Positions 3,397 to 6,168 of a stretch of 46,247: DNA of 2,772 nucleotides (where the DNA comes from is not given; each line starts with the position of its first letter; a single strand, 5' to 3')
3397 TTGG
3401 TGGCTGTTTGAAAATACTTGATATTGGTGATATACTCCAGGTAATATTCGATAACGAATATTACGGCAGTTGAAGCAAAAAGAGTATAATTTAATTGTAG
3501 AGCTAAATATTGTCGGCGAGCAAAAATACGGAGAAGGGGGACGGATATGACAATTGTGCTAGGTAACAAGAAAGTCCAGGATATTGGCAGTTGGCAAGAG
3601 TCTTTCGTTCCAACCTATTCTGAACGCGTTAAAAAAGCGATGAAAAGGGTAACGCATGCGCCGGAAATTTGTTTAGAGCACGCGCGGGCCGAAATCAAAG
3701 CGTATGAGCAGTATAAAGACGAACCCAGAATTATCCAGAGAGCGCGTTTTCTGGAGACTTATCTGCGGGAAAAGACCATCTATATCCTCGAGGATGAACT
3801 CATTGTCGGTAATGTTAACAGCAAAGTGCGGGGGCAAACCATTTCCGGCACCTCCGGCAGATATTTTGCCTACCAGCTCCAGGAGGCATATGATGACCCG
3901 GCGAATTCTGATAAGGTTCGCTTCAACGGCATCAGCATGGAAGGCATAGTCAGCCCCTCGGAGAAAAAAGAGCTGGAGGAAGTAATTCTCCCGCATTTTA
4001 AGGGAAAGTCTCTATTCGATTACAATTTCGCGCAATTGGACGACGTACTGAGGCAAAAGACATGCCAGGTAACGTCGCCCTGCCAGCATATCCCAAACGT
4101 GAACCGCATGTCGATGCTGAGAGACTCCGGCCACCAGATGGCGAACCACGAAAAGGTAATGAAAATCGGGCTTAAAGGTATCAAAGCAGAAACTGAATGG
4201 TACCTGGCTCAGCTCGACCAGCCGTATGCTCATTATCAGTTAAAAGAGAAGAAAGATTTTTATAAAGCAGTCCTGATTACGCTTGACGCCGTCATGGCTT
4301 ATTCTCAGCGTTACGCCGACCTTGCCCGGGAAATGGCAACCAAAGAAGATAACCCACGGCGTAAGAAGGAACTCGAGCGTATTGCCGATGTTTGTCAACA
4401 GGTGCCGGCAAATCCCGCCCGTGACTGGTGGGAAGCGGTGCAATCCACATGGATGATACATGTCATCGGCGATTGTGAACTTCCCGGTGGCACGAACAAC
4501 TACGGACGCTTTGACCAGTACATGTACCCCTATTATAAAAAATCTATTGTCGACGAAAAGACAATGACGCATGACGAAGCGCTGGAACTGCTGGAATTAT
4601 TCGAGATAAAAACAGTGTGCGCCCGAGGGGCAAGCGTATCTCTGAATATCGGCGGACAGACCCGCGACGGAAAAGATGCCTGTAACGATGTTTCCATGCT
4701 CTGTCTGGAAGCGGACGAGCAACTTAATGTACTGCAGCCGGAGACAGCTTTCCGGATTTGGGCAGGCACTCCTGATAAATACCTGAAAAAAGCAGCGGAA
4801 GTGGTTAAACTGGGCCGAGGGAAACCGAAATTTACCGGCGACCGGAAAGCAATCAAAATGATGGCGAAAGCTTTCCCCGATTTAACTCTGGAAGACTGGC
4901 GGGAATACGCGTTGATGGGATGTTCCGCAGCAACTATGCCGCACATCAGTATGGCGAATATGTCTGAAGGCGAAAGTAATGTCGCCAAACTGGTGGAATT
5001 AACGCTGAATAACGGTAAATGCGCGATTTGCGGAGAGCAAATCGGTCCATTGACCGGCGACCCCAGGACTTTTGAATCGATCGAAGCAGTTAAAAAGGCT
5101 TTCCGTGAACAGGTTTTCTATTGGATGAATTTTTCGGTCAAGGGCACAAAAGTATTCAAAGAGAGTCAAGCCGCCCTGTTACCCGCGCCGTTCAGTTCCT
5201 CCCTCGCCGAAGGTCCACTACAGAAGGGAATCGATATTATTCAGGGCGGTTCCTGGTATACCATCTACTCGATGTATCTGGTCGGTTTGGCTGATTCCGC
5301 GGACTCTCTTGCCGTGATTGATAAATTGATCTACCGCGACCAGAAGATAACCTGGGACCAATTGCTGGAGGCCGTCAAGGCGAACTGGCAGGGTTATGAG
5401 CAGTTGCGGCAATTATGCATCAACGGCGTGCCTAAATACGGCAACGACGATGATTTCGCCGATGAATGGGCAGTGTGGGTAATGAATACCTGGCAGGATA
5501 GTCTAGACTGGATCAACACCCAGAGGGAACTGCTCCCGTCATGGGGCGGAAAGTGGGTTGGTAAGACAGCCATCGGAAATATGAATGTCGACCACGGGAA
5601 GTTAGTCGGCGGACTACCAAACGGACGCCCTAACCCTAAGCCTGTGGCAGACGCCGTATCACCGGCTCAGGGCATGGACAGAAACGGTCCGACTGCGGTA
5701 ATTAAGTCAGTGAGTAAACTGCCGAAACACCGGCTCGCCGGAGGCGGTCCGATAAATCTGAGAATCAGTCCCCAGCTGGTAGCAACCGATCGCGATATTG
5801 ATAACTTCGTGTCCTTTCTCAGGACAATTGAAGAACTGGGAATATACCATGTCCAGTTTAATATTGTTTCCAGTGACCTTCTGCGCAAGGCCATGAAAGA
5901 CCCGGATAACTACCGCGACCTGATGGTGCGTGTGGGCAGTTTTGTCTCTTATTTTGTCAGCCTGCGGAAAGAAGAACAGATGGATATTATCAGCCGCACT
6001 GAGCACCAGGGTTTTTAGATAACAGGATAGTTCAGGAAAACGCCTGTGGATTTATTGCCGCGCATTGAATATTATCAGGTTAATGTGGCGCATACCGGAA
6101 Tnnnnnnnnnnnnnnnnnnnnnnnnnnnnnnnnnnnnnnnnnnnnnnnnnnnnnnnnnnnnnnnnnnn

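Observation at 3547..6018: Glycyl-radical-enzyme homologue whose radical glycine position is a serine, with no activase gene nearby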

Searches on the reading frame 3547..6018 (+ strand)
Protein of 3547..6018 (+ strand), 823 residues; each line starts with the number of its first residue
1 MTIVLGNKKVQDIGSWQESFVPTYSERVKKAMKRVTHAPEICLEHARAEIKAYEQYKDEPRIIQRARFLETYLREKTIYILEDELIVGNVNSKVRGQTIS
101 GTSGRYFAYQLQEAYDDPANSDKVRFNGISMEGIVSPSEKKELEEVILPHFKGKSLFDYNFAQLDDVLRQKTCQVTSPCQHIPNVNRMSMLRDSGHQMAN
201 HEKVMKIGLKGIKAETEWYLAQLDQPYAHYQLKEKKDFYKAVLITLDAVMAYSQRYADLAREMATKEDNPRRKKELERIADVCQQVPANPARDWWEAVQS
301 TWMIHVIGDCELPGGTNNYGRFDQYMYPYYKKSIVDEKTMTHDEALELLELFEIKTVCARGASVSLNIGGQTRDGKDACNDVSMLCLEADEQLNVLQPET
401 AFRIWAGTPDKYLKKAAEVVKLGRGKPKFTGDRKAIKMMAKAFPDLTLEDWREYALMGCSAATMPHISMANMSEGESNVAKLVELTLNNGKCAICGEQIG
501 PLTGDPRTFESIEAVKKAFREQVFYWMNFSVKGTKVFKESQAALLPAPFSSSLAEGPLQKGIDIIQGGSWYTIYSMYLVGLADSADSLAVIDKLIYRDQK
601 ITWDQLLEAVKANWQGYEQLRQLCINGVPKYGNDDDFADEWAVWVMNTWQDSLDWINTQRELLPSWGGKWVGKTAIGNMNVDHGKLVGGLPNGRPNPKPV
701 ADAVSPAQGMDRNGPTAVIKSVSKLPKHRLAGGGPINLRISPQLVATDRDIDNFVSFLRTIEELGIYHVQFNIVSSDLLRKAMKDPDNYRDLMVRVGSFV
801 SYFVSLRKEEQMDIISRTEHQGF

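Call 3: search_protein_families(library=pfam, proteins=[window:3547-6018:+])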
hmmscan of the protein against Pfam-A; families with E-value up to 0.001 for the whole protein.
window:3547-6018:+ (823 aa): 2 families
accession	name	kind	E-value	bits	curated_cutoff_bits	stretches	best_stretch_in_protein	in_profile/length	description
PF02901.20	PFL-like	-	2.9e-153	512.3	24.3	1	26-659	3-628/647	Pyruvate formate lyase-like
PF01228.26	Gly_radical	-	1.6e-24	86.9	22.2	1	700-804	1-106/106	Glycine radical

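Call 4: search_protein_families(library=ncbifam, proteins=[window:3547-6018:+])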
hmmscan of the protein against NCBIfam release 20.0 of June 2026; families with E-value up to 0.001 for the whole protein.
window:3547-6018:+ (823 aa): 12 families
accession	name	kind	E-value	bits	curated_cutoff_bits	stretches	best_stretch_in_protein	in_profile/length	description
TIGR01774.1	PFL2-3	subfamily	1.8e-162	542.4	678.2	1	24-821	2-785/786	formate C-acetyltransferase/glycerol dehydratase family glycyl radical enzyme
NF048011.1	SfplDhtHpsGDes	equivalog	2e-144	482.9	1000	1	23-821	21-820/821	(2S)-3-sulfopropanediol dehydratase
NF043068.1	glycl_HYPD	equivalog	2.3e-140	469.2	1100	1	26-821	2-783/784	trans-4-hydroxy-L-proline dehydratase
TIGR04394.1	choline_CutC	equivalog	3.8e-137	459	1050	1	33-819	11-785/789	choline trimethylamine-lyase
NF048009.1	SfplDhtHpfGKleb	equivalog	6.9e-134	447.8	1000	1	38-820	39-822/824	(2S)-3-sulfopropanediol dehydratase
NF007437.0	PRK09983.1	equivalog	3.6e-108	362.7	1109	1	27-821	7-764/765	formate C-acetyltransferase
NF033718.1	indole_decarb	equivalog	1.3e-85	288.3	1100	2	26-618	33-647/868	indoleacetate decarboxylase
NF033715.1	glycyl_HPDL_Lrg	equivalog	1.2e-69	235.2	1150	2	236-614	269-678/901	4-hydroxyphenylacetate decarboxylase large subunit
TIGR01255.1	pyr_form_ly_1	equivalog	2.5e-22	79.1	994.2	1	628-821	548-742/744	formate C-acetyltransferase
NF008341.1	PRK11127.1-1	equivalog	1.4e-14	53.8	145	1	763-822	20-79/80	autonomous glycyl radical cofactor GrcA2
NF038360.1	rad_fix_GrcA3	exception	1.7e-13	50.4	158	1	747-822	2-77/78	autonomous glycyl radical cofactor GrcA3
TIGR04365.1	spare_glycyl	equivalog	2.4e-08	34.3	170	1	765-819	68-122/126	autonomous glycyl radical cofactor GrcA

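Call 5: find_homologous_proteins(query=window:3547-6015:+, max_evalue=1e-20)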
Query window:3547-6015:+ (823 aa): 4647 proteins with E <= 1e-20 among 8000 candidates; the best 120 are listed.
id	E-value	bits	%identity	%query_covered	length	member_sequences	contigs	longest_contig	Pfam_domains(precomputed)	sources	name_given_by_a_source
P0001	0.0e+0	1907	100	100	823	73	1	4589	PF02901.21,PF01228.27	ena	-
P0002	0.0e+0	1654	82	100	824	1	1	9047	PF02901.21,PF01228.27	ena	-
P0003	0.0e+0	1637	83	100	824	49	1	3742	PF02901.21,PF01228.27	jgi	jgi:formate C-acetyltransferase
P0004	0.0e+0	1605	81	100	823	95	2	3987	PF02901.21,PF01228.27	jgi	jgi:Pyruvate-formate lyase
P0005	0.0e+0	1444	73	100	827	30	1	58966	PF02901.21,PF01228.27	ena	-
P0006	0.0e+0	1443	73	100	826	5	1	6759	PF02901.21,PF01228.27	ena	-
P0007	0.0e+0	1433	72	100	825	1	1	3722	PF02901.21,PF01228.27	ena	-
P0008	0.0e+0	1418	72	100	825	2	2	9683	PF02901.21,PF01228.27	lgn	-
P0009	0.0e+0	1415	72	100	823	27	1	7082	PF02901.21,PF01228.27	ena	-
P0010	0.0e+0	1386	71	100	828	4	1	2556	PF02901.21,PF01228.27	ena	-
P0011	0.0e+0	1383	70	100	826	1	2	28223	PF02901.21,PF01228.27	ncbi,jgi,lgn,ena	-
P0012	0.0e+0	1346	70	100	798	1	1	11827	PF02901.21,PF01228.27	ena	-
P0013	0.0e+0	1329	68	100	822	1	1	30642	PF02901.21,PF01228.27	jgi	jgi:pyruvate formate-lyase/glycerol dehydratase family glycyl radical enzyme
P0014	0.0e+0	1310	67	100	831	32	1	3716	PF02901.21,PF01228.27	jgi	-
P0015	0.0e+0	1305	65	100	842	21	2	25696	PF02901.21,PF01228.27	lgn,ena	-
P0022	0.0e+0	1247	64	100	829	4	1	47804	PF02901.21,PF01228.27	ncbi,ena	-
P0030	0.0e+0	1232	64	100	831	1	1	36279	PF02901.21,PF01228.27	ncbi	ncbi:glycyl radical protein [Chloroflexota bacterium]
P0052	0.0e+0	1210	63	100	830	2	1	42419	PF02901.21,PF01228.27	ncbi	ncbi:glycyl radical protein [Chloroflexota bacterium]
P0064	0.0e+0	1201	62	100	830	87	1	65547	PF02901.21,PF01228.27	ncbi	-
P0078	0.0e+0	1180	61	100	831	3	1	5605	PF02901.21,PF01228.27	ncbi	ncbi:glycyl radical protein [Chloroflexota bacterium]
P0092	0.0e+0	1138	59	100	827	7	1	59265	PF02901.21,PF01228.27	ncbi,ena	-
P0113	0.0e+0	1090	58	99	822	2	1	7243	PF02901.21,PF01228.27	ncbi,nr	ncbi:MAG: hypothetical protein M1358_08210, partial [Chloroflexi bacterium]|nr:hypothetical protein 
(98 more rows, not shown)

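Call 10: find_encoding_contigs(protein=P0005, flank=10000, max_places=3)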
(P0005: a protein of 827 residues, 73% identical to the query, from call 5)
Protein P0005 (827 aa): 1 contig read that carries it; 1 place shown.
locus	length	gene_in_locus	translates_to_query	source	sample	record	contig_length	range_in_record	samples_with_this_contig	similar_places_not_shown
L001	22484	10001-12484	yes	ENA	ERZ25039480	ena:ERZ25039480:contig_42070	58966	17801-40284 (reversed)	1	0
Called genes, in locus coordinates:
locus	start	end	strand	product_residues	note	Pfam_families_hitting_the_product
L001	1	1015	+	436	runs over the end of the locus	PF09587:PGA_cap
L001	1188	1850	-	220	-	PF01144:CoA_trans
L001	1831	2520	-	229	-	PF01144:CoA_trans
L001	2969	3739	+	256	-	PF00106:adh_short, PF08659:KR, PF13561:adh_short_C2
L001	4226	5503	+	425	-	PF00330:Aconitase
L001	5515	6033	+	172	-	PF00694:Aconitase_C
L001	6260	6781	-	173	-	PF04545:Sigma70_r4 (faint)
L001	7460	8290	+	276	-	PF02901:PFL-like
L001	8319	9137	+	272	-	PF02901:PFL-like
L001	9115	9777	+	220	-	PF02901:PFL-like, PF01228:Gly_radical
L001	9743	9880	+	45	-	PF01228:Gly_radical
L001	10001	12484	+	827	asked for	PF02901:PFL-like, PF01228:Gly_radical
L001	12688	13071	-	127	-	PF00903:Glyoxalase, PF13669:Glyoxalase_4 (weak)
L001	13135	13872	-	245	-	PF16912:Glu_dehyd_C (weak), PF00107:ADH_zinc_N, PF13602:ADH_zinc_N_2 (faint)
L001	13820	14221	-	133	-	PF08240:ADH_N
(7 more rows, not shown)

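Call 24: find_encoding_contigs(protein=P0002, flank=10000, max_places=3)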
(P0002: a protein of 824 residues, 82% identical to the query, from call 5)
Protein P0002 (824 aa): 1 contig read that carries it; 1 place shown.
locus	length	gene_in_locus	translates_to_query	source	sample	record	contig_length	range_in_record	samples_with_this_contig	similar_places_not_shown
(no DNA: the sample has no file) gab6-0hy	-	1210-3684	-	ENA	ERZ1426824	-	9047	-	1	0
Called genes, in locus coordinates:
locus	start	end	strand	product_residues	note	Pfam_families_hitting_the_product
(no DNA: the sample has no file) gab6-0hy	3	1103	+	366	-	?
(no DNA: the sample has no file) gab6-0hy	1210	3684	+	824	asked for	PF02901:PFL-like, PF01228:Gly_radical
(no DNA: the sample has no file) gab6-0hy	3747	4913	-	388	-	PF02515:CoA_transf_3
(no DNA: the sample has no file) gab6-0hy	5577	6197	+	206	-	PF03167:UDG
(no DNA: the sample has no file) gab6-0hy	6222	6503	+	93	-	-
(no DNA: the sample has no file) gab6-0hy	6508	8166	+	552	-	PF00753:Lactamase_B, PF12706:Lactamase_B_2, PF22505:RNase_J_b_CASP, PF07521:RMMBL, PF17770:RNase_J_C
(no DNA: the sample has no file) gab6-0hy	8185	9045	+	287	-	?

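Call 28: find_related_loci(query=A1, collection=genome_contigs, flank=10000)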
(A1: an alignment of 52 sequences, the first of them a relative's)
Query A1 (823 aa) in genome_contigs; peptide patterns used: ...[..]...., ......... (x = any residue, [..] = any of these).
574 stretches matched a pattern; 526 encode a relative of the query (tblastn E <= 1e-3); the best 80 are kept; 78 distinct loci.
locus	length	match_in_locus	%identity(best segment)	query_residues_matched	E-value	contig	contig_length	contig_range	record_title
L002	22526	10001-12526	68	1-823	0e+0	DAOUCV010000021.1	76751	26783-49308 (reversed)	MAG TPA_asm: Dehalococcoidales bacterium isolate H85_868 51888, whole genome shotgun sequence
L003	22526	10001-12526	65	1-823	0e+0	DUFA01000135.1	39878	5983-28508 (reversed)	MAG TPA_asm: Dehalococcoidia bacterium isolate W403 Contig135, whole genome shotgun sequence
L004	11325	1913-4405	66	1-823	0e+0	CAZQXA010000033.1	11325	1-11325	MAG TPA_asm: uncultured Dehalococcoidales bacterium isolate binchicken_co384_215 genome assembly, contig: NODE_3317_leng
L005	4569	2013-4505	66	1-823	0e+0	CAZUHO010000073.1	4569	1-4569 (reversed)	MAG TPA_asm: uncultured Dehalococcoidales bacterium isolate binchicken_co100_12 genome assembly, contig: NODE_30383_leng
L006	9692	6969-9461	63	1-823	0e+0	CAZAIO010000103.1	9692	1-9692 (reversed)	MAG TPA_asm: uncultured Dehalococcoidales bacterium isolate binchicken_co129_861 genome assembly, contig: NODE_22548_len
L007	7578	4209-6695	61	1-823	0e+0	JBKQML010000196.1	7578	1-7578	MAG: Dehalococcoidales bacterium isolate LABRr1A1B1C__bin_136 LABRr1A1B1C_000000274299, whole genome shotgun sequence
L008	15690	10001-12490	61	1-823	0e+0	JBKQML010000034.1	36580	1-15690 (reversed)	MAG: Dehalococcoidales bacterium isolate LABRr1A1B1C__bin_136 LABRr1A1B1C_000000053950, whole genome shotgun sequence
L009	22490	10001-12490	61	1-823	0e+0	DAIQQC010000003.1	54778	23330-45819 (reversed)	MAG TPA_asm: Dehalococcoidales bacterium isolate CTOTU25594 NODE_49_length_54778_cov_12.153318, whole genome shotgun seq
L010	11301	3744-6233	60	1-823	0e+0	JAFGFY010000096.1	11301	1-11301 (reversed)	MAG: Deltaproteobacteria bacterium isolate Zod_Metabat.1351 k87_2267287, whole genome shotgun sequence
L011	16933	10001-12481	59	4-823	0e+0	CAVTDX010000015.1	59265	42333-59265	MAG: uncultured delta proteobacterium isolate MFD01112.bin.2.43 genome assembly, contig: contig_107446, whole genome sho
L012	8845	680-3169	62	1-823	0e+0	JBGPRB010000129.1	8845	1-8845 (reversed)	MAG: Dehalococcoidia bacterium isolate OBJ1_062018_150_19 k141_1037700_length_8845_cov_12.7447, whole genome shotgun seq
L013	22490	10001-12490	61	1-823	0e+0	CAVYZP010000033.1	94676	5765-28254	MAG: uncultured Chloroflexia bacterium isolate MFD02138.bin.3.55 genome assembly, contig: contig_1564, whole genome shot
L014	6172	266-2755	57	1-823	0e+0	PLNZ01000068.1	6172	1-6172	MAG: Ignavibacteriales bacterium isolate fen_1297 73.20120800_E1D.52_contig_81442, whole genome shotgun sequence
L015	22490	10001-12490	58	1-823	0e+0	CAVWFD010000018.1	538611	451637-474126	MAG: uncultured Chloroflexia bacterium isolate MFD01231.bin.2.26 genome assembly, contig: contig_5902, whole genome shot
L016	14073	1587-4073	56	1-820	0e+0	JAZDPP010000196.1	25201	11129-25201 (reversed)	MAG: Pseudomonadota bacterium isolate MEGAHIT-group-0.852 k141_5049463, whole genome shotgun sequence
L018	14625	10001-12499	55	1-823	0e+0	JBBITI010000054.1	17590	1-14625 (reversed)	MAG: Dehalococcoidales bacterium isolate CYS170214_bin_393 NODE_2678_length_17590_cov_4.813687, whole genome shotgun seq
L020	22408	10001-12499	54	1-823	0e+0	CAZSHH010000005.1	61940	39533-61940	MAG TPA_asm: uncultured Dehalococcoidales bacterium isolate SRP192927_co7_640 genome assembly, contig: NODE_617_length_6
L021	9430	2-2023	64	163-823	0e+0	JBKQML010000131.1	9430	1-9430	MAG: Dehalococcoidales bacterium isolate LABRr1A1B1C__bin_136 LABRr1A1B1C_000000169118, whole genome shotgun sequence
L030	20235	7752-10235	55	2-820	0e+0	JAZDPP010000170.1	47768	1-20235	MAG: Pseudomonadota bacterium isolate MEGAHIT-group-0.852 k141_18661888, whole genome shotgun sequence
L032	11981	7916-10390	52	8-823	0e+0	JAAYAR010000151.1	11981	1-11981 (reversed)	MAG: Clostridiales bacterium isolate AS06rmzACSIP_159 368007_AS06, whole genome shotgun sequence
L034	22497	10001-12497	53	1-822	0e+0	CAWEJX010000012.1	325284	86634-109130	MAG: uncultured Acidobacteriota bacterium isolate MFD05942.bin.2.136 genome assembly, contig: contig_53270, whole genome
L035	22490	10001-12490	61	1-823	0e+0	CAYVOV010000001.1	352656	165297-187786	MAG TPA_asm: uncultured Dehalococcoidales bacterium isolate binchicken_co178_22 genome assembly, contig: NODE_32_length_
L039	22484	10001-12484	61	1-821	0e+0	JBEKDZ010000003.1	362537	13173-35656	MAG: Dehalococcoidales bacterium isolate SPRUCE 195 SPRUCE_195_3, whole genome shotgun sequence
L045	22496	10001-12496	61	1-823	0e+0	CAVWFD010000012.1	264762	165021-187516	MAG: uncultured Chloroflexia bacterium isolate MFD01231.bin.2.26 genome assembly, contig: contig_5891, whole genome shot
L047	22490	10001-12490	62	1-823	0e+0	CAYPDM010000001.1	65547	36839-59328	MAG TPA_asm: uncultured Dehalococcoidaceae bacterium isolate binchicken_co89_632 genome assembly, contig: NODE_481_lengt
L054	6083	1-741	89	577-823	1e-146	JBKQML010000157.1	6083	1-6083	MAG: Dehalococcoidales bacterium isolate LABRr1A1B1C__bin_136 LABRr1A1B1C_000000209654, whole genome shotgun sequence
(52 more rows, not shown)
